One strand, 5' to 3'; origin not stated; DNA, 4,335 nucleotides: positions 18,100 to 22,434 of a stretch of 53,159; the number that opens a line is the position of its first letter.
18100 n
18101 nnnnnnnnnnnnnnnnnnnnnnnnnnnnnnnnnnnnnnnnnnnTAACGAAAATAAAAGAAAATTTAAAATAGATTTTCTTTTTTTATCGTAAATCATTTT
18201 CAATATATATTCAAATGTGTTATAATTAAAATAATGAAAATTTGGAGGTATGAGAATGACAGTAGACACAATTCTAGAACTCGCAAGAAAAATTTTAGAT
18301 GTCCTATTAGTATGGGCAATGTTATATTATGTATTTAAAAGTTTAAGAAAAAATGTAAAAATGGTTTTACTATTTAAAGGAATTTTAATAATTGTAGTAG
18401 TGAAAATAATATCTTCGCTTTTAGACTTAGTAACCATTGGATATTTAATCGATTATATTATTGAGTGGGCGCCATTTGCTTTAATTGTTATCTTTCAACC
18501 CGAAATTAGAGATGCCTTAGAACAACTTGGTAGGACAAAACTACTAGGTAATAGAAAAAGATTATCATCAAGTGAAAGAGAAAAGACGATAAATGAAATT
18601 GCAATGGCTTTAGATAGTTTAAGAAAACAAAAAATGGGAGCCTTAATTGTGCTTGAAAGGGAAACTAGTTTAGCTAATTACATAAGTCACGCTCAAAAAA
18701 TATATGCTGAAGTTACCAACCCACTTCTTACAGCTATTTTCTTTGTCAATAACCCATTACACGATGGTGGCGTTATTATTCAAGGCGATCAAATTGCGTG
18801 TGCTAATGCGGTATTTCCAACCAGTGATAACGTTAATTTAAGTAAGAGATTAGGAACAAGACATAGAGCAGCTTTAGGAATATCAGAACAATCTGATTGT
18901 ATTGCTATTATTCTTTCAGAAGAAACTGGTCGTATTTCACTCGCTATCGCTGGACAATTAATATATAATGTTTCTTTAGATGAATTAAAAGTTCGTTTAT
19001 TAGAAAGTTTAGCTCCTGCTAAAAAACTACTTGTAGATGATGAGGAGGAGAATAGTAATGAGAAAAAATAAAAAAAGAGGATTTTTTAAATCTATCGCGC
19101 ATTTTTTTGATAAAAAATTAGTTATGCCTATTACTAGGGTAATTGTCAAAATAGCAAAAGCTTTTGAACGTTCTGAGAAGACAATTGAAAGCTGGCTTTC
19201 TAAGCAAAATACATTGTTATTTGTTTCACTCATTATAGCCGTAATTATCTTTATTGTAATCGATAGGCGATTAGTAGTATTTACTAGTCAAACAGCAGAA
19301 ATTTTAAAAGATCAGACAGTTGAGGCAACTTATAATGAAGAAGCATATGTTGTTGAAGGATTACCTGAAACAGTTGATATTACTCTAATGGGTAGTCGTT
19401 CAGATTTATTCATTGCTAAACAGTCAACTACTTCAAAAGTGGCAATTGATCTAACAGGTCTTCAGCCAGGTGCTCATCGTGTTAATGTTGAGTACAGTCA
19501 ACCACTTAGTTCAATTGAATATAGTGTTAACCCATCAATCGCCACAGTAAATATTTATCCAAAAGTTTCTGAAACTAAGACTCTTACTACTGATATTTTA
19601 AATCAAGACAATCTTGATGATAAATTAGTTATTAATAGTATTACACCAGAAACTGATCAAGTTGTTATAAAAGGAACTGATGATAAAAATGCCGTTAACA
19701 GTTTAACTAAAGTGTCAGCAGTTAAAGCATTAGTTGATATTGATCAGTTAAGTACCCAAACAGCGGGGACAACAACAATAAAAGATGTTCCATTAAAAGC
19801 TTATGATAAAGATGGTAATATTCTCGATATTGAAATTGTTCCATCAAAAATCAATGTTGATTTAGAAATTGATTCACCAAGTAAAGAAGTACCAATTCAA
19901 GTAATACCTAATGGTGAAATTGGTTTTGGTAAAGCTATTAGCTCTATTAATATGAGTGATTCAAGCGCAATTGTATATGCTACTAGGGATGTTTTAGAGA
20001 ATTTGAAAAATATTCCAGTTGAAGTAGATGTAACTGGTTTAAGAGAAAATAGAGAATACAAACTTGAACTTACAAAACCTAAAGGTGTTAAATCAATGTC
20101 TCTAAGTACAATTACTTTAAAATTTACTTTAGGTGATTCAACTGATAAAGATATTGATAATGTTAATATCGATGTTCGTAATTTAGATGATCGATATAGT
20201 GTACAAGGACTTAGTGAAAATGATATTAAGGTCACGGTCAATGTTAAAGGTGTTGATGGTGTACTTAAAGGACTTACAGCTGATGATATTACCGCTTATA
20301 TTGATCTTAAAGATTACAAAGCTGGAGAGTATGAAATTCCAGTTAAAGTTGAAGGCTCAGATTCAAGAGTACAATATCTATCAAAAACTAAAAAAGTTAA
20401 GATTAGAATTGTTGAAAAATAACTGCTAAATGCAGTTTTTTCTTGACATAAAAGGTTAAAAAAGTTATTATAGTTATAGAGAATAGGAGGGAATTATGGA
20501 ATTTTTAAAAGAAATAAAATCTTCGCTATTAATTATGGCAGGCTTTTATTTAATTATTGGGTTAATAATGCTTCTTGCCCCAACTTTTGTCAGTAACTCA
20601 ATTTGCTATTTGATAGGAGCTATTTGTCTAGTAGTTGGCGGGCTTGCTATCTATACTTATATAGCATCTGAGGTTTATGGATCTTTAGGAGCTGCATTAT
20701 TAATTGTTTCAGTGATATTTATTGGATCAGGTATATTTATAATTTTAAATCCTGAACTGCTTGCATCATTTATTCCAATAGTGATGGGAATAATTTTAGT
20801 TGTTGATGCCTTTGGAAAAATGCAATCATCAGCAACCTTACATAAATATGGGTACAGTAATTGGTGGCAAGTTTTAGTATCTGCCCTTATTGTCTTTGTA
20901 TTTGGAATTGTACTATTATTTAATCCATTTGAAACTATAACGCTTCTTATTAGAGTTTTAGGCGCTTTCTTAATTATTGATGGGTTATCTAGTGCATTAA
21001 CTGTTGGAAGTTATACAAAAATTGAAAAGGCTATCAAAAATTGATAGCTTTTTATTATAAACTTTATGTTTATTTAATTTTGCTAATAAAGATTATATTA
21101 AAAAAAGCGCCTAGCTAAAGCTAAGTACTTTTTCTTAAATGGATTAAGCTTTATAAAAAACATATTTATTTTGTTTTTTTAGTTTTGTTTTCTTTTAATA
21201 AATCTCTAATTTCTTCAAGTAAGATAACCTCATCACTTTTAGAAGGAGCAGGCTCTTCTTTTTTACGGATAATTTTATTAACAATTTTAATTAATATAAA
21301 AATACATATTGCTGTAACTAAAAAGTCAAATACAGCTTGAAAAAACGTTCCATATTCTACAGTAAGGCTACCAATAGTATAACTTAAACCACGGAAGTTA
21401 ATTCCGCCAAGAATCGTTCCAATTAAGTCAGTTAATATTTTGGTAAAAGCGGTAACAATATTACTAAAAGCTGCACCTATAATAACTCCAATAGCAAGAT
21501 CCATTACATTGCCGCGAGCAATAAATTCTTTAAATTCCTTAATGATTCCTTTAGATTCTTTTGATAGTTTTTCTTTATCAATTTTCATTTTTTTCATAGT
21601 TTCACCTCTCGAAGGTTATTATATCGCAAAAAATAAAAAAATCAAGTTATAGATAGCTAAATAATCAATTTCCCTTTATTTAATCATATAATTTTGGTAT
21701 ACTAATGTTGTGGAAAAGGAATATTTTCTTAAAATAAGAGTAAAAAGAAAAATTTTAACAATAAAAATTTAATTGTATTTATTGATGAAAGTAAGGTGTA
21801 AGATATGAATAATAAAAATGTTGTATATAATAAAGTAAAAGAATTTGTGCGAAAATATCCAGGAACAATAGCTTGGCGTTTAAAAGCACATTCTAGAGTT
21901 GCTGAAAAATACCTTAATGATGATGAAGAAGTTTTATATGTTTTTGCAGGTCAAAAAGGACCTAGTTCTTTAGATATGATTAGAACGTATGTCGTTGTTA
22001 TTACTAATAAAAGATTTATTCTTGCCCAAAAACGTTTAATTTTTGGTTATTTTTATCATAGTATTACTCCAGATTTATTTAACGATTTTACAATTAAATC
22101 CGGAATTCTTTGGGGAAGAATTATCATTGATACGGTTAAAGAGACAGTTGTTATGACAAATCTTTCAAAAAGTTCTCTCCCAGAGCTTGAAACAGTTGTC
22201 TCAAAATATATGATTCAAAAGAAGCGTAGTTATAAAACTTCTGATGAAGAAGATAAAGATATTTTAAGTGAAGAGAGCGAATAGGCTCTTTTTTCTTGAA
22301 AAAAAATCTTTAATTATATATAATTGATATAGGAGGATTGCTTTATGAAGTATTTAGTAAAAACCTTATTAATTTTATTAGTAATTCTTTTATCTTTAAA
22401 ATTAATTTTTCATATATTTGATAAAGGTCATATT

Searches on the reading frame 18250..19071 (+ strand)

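Call 32: search_protein_families(library=pfam, proteins=[window:18250-19071:+], max_evalue=0.0001)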
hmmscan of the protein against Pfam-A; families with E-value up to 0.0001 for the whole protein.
window:18250-19071:+ (273 aa): 2 families
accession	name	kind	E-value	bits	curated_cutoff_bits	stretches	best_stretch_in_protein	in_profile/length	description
PF02457.21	DAC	-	2.5e-38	130.8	27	1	120-236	3-118/119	DisA bacterial checkpoint controller nucleotide-binding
PF19293.4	CdaA_N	-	1.4e-11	44.8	23.8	1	13-86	8-81/81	CdaA N-terminal transmembrane domain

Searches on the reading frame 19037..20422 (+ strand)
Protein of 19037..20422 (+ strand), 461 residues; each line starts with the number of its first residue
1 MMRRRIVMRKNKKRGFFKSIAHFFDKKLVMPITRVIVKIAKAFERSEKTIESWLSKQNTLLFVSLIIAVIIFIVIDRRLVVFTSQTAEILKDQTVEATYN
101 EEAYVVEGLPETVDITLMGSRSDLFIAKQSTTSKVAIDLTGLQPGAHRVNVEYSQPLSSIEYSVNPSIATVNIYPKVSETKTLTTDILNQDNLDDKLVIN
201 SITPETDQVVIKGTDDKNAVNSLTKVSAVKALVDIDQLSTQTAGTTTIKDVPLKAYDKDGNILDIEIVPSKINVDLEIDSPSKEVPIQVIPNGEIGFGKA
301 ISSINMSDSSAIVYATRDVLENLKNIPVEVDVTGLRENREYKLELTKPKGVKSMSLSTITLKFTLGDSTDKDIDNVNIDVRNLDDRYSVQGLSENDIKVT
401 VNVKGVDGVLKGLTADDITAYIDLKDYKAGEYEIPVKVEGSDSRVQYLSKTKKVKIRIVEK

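Call 55: search_protein_families(library=pfam, proteins=[window:19037-20422:+], max_evalue=0.0001)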
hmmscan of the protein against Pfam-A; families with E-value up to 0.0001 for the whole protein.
window:19037-20422:+ (461 aa): 1 family
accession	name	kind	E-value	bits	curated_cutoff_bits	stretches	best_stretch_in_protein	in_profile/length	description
PF07949.17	YbbR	-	1e-27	96.7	22.3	4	189-275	8-80/81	YbbR-like protein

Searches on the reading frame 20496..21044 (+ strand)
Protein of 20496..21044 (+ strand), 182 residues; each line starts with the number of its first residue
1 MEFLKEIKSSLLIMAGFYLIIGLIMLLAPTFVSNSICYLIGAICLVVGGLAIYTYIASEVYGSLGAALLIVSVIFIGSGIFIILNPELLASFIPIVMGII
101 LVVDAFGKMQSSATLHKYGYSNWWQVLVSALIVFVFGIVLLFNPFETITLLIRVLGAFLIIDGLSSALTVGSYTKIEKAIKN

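Call 55: search_protein_families(library=pfam, proteins=[window:20496-21044:+], max_evalue=0.0001)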
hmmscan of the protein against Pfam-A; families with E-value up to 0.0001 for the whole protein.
window:20496-21044:+ (182 aa): 1 family
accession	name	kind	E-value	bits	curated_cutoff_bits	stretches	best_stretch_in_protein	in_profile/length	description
PF03729.18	DUF308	-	3.4e-17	62.9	25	2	70-142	1-73/73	Short repeat of unknown function (DUF308)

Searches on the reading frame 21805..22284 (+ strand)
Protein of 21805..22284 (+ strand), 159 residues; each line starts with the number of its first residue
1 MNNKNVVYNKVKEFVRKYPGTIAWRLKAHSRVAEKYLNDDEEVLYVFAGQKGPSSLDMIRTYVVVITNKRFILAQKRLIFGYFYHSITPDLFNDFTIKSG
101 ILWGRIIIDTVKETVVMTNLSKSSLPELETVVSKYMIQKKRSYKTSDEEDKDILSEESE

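Call 55: search_protein_families(library=pfam, proteins=[window:21805-22284:+], max_evalue=0.0001)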
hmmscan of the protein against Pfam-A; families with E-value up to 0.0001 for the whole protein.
window:21805-22284:+ (159 aa): 1 family
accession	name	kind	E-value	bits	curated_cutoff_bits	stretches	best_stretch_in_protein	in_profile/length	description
PF14470.12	bPH_3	-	2.2e-14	54.1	23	1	37-132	1-93/95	Bacterial PH domain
